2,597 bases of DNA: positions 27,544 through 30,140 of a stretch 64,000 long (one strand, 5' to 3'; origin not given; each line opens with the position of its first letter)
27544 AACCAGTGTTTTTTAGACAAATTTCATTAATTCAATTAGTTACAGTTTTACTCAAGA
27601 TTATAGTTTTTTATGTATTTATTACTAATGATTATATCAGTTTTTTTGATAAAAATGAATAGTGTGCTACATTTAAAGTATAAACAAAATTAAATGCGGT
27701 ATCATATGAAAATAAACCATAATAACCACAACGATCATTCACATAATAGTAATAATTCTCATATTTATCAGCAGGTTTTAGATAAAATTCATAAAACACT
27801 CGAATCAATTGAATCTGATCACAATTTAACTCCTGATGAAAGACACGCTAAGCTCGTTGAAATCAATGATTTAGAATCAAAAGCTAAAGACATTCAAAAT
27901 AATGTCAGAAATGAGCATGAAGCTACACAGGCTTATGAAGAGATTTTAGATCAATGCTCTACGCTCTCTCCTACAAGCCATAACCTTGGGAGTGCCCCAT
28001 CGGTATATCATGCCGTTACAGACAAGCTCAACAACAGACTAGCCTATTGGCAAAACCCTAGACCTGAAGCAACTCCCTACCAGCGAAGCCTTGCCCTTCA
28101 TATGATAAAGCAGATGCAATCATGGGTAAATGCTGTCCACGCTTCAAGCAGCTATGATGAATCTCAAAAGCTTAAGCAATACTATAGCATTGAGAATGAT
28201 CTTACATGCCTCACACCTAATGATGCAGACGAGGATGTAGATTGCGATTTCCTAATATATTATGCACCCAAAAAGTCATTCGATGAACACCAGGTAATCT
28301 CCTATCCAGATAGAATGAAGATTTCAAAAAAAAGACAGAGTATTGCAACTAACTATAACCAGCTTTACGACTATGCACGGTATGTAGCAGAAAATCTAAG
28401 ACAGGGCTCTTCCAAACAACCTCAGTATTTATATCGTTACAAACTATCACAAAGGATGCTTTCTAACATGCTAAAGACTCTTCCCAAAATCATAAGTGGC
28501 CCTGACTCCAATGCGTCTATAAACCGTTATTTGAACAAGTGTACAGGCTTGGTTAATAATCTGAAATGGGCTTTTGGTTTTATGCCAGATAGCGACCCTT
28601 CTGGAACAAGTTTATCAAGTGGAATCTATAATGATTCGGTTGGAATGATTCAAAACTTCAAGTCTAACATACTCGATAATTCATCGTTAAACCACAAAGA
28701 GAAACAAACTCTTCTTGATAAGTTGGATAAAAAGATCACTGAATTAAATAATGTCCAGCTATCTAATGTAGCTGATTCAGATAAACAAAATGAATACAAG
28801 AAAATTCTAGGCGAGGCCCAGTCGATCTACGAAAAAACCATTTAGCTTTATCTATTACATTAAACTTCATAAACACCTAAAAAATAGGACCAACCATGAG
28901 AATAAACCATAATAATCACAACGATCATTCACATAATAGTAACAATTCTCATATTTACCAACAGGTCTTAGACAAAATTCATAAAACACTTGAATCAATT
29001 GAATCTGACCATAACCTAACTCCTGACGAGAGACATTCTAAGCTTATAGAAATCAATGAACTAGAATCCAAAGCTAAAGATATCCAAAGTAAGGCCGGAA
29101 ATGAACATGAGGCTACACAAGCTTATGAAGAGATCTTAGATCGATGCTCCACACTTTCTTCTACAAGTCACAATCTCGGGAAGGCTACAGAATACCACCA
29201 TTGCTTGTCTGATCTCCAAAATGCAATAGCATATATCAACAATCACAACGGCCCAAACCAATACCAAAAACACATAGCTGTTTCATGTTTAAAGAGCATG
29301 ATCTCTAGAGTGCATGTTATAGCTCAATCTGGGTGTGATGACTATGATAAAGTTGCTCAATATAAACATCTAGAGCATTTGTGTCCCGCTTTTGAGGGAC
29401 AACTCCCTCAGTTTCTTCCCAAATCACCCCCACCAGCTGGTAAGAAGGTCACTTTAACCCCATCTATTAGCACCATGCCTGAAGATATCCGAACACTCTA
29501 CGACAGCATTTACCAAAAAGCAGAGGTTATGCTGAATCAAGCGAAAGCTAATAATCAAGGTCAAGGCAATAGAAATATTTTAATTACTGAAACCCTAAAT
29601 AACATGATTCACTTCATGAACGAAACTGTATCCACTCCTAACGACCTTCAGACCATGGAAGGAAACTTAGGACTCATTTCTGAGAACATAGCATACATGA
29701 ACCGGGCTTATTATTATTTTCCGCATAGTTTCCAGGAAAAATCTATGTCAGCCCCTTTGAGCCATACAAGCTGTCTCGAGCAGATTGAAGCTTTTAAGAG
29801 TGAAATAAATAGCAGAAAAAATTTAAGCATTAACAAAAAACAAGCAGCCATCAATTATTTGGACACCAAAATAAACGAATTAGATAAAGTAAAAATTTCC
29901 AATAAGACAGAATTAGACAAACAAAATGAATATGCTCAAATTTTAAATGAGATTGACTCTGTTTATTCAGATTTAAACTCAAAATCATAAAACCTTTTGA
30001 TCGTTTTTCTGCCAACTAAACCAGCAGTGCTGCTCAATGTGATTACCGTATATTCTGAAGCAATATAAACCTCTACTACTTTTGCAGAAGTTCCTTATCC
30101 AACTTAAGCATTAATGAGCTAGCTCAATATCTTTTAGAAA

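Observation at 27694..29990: Tandem mosaic paralogs with a conserved His/Asn-rich N-terminal module, directly upstream of the sctJ-sctT type III secretion operon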

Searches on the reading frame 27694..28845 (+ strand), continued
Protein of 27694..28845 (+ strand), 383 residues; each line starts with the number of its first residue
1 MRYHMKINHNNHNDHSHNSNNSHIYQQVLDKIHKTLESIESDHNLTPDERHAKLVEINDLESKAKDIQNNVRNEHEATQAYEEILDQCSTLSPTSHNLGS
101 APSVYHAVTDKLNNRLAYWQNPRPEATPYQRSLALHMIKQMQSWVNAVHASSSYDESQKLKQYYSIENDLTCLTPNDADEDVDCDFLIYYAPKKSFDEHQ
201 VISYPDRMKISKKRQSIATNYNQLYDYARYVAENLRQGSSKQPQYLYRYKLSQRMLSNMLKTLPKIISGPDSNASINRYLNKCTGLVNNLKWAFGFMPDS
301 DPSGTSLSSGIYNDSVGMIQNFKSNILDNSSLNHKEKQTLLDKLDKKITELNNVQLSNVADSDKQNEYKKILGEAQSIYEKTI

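Call 43: search_solved_structures(query=A3, max_evalue=10)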
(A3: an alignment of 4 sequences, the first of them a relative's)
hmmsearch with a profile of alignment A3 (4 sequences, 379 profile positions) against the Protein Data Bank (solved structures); distinct sequences matched with E-value up to 10: 9.
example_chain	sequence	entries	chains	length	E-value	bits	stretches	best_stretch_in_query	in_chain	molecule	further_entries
9eve_A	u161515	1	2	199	0.0042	19.5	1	270-344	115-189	NFX1-type zinc finger-containing protein 1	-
9q9z_A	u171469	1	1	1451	0.086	15.2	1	270-344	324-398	NFX1-type zinc finger-containing protein 1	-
7oya_F1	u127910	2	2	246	0.27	13.6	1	189-345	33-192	Ribosomal protein L7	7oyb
7dgu_A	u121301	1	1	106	0.57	12.5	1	213-276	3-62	de novo designed protein H4A1R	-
2qh1_A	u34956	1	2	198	0.87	11.9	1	122-210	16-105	Hypothetical protein Ta0289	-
2ynq_A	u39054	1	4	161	1.5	11.2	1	316-355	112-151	ESSB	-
1pvm_A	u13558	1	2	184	1.6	11.1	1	129-215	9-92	conserved hypothetical protein Ta0289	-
6dmp_B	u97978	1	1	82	1.6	11.1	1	45-95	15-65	Designed orthogonal protein DHD13_XAAA_B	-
3n5l_A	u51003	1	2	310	2.8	10.2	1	311-347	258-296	Binding protein component of ABC phosphonate transporter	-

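Call 47: find_homologous_proteins(query=P0003, max_evalue=0.001)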
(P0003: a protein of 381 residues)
Query P0003 (381 aa): 2 proteins with E <= 0.001 among 1972 candidates.
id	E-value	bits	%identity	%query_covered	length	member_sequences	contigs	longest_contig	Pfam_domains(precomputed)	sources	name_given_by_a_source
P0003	9.3e-252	852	100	100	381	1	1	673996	-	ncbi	-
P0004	9.4e-87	310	46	100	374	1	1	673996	-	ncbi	-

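Call 54: fold_search(model_id=the predicted structure, library=viral)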
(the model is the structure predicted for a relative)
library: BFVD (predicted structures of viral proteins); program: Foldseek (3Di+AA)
matches with E <= 10: 69; with E <= 0.001: 0
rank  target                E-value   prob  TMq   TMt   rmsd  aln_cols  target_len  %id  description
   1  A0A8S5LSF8            2.2e-01  0.11  0.11  0.10  30.3       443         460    9  Nucleotide modification associated domain 1 [Siphoviridae sp. ctYBm1]
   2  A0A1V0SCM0            4.3e-01  0.23  0.17  0.10  26.5       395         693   13  Hsp70 protein [Indivirus ILV1]
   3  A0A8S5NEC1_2          4.5e-01  0.16  0.16  0.09  22.5       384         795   11  Tail tape measure [Siphoviridae sp. ctHEr2]
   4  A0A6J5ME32            6.2e-01  0.16  0.16  0.12  22.2       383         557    9  Uncharacterized protein [uncultured Caudovirales phage]
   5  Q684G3                7.1e-01  0.18  0.18  0.21  23.0       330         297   10  (no name in the UniProt tables at hand)
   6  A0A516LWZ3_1          9.0e-01  0.07  0.14  0.07  20.4       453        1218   11  (no name in the UniProt tables at hand)
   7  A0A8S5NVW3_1          9.4e-01  0.07  0.11  0.06  35.5       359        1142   13  Phage MuF C-terminal domain-containing protein [Myoviridae sp. cthRr4]
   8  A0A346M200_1          9.8e-01  0.07  0.13  0.07  26.8       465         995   12  (no name in the UniProt tables at hand)
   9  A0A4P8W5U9            1.3e+00  0.08  0.14  0.16  19.7       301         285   12  (no name in the UniProt tables at hand)
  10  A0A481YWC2            2.5e+00  0.04  0.14  0.10  23.1       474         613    9  Uncharacterized protein [Marseillevirus LCMAC201]
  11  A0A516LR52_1          2.6e+00  0.06  0.18  0.09  21.8       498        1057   11  (no name in the UniProt tables at hand)
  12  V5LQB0                2.8e+00  0.04  0.14  0.09  33.9       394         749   10  (no name in the UniProt tables at hand)
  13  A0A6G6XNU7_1          3.0e+00  0.02  0.09  0.03  43.9       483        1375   12  (no name in the UniProt tables at hand)
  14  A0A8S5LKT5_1          3.1e+00  0.02  0.12  0.07  25.1       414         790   10  Tail tape measure protein [Siphoviridae sp. ctKcB20]
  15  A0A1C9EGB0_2          3.1e+00  0.02  0.10  0.06  34.5       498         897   11  Viral structural protein [Acidianus two-tailed phage variant 1]
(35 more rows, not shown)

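Call 66: search_protein_families(library=padloc, proteins=[window:27706-28845:+, P0003, P0004], max_evalue=0.1)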
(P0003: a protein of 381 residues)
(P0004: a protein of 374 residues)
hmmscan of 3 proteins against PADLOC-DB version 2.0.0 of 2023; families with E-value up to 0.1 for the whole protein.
window:27706-28845:+ (379 aa): 0 families

P0003 (381 aa): 0 families

P0004 (374 aa): 0 families

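Call 67: search_protein_families(library=phrogs, proteins=[window:27706-28845:+, P0003, P0004], max_evalue=0.1)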
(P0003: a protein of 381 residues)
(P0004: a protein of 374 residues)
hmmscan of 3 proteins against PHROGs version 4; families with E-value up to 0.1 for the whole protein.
window:27706-28845:+ (379 aa): 2 families
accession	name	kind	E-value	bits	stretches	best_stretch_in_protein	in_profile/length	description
phrog_756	-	DNA, RNA and nucleotide metabolism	0.0027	18.7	1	17-73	68-124/166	DNA binding protein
phrog_32338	-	unknown function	0.01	16.8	1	137-186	7-53/67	-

P0003 (381 aa): 2 families
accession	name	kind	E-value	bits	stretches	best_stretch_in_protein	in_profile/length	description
phrog_17445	-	unknown function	0.0013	19.6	0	22-64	2-44/67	-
phrog_25754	-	unknown function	0.096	13.6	0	75-119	22-66/75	-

P0004 (374 aa): 0 families

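Call 68: find_related_loci(query=A3, collection=metagenome_contigs, flank=8000)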
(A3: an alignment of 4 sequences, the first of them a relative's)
Query A3 (379 aa) in metagenome_contigs; peptide patterns used: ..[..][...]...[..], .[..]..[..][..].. (x = any residue, [..] = any of these).
600 stretches matched a pattern, but none encodes a relative of the query by tblastn (E <= 1e-3).

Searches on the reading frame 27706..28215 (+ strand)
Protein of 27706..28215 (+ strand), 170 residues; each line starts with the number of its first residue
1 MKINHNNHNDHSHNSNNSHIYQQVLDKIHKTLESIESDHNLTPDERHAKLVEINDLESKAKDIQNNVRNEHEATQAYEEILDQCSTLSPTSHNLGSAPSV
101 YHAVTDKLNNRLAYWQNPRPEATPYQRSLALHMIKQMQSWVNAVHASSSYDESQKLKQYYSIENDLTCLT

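Call 56: predict_structure(alignment_id=A6)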
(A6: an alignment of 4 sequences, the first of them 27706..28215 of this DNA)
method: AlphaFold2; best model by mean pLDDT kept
length: 170 residues; sequences in the alignment: 4
mean_pLDDT: 81.6   pTM: 0.44
mean pLDDT of the five models: 81.6, 79.2, 78.8, 77.9, 77.3
residues with pLDDT >= 90: 68; 70-90: 74; 50-70: 9; < 50: 19
segments of 3 or more residues with pLDDT < 50: 1-14, 90-94
pLDDT, mean of each block of 10 residues (from residue 1): 42 56 91 85 85 93 84 88 76 64 92 86 88 94 93 90 81
secondary structure, 60 per line:
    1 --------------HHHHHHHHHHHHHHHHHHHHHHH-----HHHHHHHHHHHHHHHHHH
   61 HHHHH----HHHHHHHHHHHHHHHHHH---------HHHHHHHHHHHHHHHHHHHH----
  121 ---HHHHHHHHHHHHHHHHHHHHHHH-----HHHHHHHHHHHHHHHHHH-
elements in order: H15-37 H43-65 H70-87 H97-116 H124-146 H152-169

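Call 59: fold_search(model_id=the predicted structure, library=pdb)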
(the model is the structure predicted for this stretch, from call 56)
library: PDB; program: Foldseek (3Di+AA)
matches with E <= 10: 175; with E <= 0.001: 0
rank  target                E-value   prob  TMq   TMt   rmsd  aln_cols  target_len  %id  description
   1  5h7a_L                5.1e-01  0.20  0.22  0.20  17.7       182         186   15  Crystal structure of a repeat protein with four Protein A repeat module (released 2017-06-28)
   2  4nqi_C                5.7e-01  0.28  0.26  0.20  22.4       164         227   16  Structure of the N-terminal I-BAR domain (1-259) of D.Discoideum IBARa (released 2014-02-05)
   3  4nqi_B                8.7e-01  0.21  0.26  0.20  22.7       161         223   14  Structure of the N-terminal I-BAR domain (1-259) of D.Discoideum IBARa (released 2014-02-05)
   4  4iwo                  1.1e+00  0.15  0.25  0.08  26.3       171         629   13  Crystal structure and mechanism of activation of TBK1 (released 2013-03-13)
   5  1r5i_D                1.2e+00  0.23  0.30  0.26  13.4       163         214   11  Crystal structure of the MAM-MHC complex (released 2004-03-16)
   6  4ons_C                1.2e+00  0.11  0.22  0.19  12.2       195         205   10  Structural and thermodynamic characterization of cadherin-beta-catenin-alpha-catenin complex formation (released 2014-04-09)
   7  5j1f_A                1.3e+00  0.16  0.27  0.25  13.5       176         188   16  Structure of the spectrin repeats 5 and 6 of the plakin domain of plectin (released 2016-07-20)
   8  5j1h_B                1.3e+00  0.09  0.20  0.20  13.6       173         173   15  Structure of the spectrin repeats 5 and 6 of the plakin domain of plectin (released 2016-07-20)
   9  8i7r_B1               1.5e+00  0.11  0.25  0.20  27.4       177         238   14  In situ structure of axonemal doublet microtubules in mouse sperm with 48-nm repeat (released 2023-10-11)
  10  3anw_B                1.7e+00  0.10  0.19  0.19  14.0       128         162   17  A protein complex essential initiation of DNA replication (released 2011-07-27)
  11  5h79_D                1.8e+00  0.12  0.21  0.25  15.9       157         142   12  Crystal structure of a repeat protein with three Protein A repeat module (released 2017-06-28)
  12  8i7r_F8               1.9e+00  0.13  0.29  0.23  27.3       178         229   16  In situ structure of axonemal doublet microtubules in mouse sperm with 48-nm repeat (released 2023-10-11)
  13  9esf_B                1.9e+00  0.13  0.26  0.14  15.9       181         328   10  Holo IDO with a bound inhibitor (released 2025-03-05)
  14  7ra3_R                1.9e+00  0.12  0.26  0.13  19.3       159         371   13  cryo-EM of human Gastric inhibitory polypeptide receptor GIPR bound to GIP (released 2022-04-13)
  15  5szk_A                2.0e+00  0.14  0.23  0.27  14.8       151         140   10  Structure of human N-terminally engineered Rab1b in complex with the bMERB domain of Mical-cL (released 2016-08-24)
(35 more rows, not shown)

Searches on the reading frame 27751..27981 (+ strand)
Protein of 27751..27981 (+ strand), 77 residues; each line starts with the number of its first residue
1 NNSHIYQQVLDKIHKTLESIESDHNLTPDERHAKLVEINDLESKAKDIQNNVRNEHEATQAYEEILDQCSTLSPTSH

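Call 77: search_solved_structures(query=A7, max_evalue=10, show_alignments=2)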
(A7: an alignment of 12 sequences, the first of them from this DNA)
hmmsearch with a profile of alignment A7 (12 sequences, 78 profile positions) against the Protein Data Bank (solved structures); distinct sequences matched with E-value up to 10: 117 (the best 60 are shown).
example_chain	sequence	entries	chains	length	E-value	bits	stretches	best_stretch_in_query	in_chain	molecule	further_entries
8q7r_U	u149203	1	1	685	1.5e-06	31.3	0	12-33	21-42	Ubiquitin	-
8pql_U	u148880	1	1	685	1.5e-06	31.3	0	12-33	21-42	Ubiquitin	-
8pql_E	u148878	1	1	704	2e-06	30.9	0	12-33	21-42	Polyubiquitin-C,Nucleotide exchange factor SIL1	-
5b83_A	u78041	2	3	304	0.00041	23.5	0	12-33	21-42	tetra ubiquitin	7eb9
7yui_A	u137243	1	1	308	0.00044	23.4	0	12-33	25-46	Polyubiquitin-C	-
5h07_A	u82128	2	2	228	0.01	19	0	12-33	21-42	Polyubiquitin-C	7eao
1zxg_A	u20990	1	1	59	0.02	18.1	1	7-58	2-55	Immunoglobulin G binding protein A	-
5ziz_A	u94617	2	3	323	0.025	17.8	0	22-52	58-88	Flagellar hook protein FlgL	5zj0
5vix_A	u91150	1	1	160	0.21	14.8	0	12-33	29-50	Polyubiquitin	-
2ynq_A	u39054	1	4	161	0.23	14.7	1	18-47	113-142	ESSB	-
5oe7_B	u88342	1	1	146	0.32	14.2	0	12-33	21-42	Polyubiquitin-C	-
3wxe_B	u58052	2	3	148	0.33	14.2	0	12-33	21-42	Ubiquitin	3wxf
2y5b_B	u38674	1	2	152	0.36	14.1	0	12-33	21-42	UBIQUITIN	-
6kbe_G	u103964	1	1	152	0.36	14.1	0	12-33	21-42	Polyubiquitin-C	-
2w9n_A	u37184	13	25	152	0.36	14.1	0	12-33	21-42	UBIQUITIN | Polyubiquitin-C | Polyubiquitin-B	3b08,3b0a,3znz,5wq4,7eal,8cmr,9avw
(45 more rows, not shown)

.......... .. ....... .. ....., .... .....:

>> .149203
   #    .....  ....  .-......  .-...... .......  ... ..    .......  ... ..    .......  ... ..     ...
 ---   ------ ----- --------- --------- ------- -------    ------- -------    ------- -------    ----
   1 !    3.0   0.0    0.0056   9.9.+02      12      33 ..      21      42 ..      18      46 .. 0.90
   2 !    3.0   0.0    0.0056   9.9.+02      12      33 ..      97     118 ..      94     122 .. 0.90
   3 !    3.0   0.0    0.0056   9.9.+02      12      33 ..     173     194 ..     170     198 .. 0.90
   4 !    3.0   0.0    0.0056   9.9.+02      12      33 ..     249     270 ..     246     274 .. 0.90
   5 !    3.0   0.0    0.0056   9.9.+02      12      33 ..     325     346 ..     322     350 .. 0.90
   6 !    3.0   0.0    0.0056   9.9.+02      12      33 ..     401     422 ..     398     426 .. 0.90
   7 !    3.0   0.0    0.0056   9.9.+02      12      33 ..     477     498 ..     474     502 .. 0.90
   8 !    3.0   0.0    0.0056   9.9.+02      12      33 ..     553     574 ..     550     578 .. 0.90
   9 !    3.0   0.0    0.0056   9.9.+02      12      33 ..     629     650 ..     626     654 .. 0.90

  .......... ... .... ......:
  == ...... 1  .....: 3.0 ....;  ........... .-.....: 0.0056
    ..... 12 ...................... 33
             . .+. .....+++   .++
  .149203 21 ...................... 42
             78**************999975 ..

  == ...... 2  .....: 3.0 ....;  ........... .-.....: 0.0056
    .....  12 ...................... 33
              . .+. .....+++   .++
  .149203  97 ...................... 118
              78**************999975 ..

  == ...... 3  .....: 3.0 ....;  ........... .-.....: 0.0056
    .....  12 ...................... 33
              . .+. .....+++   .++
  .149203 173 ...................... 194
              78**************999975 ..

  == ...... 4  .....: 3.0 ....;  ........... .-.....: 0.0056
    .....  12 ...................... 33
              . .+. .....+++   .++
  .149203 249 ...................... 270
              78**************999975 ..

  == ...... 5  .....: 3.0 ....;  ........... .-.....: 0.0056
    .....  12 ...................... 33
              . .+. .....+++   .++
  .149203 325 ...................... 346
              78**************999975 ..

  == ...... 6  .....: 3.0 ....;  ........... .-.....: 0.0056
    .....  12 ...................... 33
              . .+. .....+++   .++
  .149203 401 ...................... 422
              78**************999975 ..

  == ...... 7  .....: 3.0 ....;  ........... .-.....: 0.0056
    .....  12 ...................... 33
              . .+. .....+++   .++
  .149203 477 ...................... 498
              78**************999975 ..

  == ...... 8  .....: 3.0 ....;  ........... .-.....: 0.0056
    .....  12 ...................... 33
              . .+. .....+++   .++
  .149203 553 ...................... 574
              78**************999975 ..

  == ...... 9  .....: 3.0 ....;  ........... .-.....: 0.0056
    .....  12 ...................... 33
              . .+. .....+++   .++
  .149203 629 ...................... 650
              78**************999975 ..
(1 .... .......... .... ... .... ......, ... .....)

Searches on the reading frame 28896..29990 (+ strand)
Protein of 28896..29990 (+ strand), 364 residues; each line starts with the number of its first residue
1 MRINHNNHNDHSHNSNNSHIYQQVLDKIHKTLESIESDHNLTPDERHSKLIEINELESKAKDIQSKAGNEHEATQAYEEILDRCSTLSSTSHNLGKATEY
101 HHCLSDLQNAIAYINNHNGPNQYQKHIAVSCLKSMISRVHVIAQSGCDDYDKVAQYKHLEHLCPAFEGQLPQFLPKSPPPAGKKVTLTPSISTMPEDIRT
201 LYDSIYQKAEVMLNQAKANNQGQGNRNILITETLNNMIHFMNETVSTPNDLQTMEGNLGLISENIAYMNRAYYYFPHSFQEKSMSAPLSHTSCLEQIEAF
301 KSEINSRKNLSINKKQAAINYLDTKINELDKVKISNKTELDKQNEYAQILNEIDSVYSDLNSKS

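Call 5: search_protein_families(library=pfam, proteins=[window:28896-29990:+], max_evalue=1)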
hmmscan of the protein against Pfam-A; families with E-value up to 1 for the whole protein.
window:28896-29990:+ (364 aa): 5 families
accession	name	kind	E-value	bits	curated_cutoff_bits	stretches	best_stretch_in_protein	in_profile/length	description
PF08775.15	ParB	-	0.056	14.2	25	1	17-66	25-75/126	ParB family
PF11902.13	DUF3422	-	0.1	12.1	25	1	23-82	214-274/418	Protein of unknown function (DUF3422)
PF08663.15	HalX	-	0.18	12.7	23.2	0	52-96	11-56/68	HalX domain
PF23151.1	NuiA_2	-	0.31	11.6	27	0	321-356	80-115/154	NuiA-like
PF18065.6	PatG_C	-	0.67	10.4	25.9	1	303-362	17-70/115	PatG C-terminal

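Call 6: search_protein_families(library=ncbifam, proteins=[window:28896-29990:+], max_evalue=1)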
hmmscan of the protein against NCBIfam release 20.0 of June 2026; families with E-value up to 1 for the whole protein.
window:28896-29990:+ (364 aa): 1 family
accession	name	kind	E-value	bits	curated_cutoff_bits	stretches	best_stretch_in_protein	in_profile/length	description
NF058612.1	GTNG0744Estse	equivalog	0.078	12.9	450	1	273-329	140-196/242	GTNG_0744 family esterase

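Call 66: search_protein_families(library=padloc, proteins=[window:28896-29990:+], max_evalue=0.1)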
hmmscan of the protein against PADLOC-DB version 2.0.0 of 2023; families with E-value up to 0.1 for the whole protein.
window:28896-29990:+ (364 aa): 0 families

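Call 67: search_protein_families(library=phrogs, proteins=[window:28896-29990:+], max_evalue=0.1)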
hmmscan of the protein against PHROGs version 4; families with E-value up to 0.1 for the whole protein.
window:28896-29990:+ (364 aa): 3 families
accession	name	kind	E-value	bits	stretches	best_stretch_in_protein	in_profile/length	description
phrog_6471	-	unknown function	0.0096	17.2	1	290-328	22-59/66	-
phrog_3792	-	tail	0.015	16.6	1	304-355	15-65/78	tail assembly chaperone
phrog_756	-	DNA, RNA and nucleotide metabolism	0.06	14.3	0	17-71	68-122/166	DNA binding protein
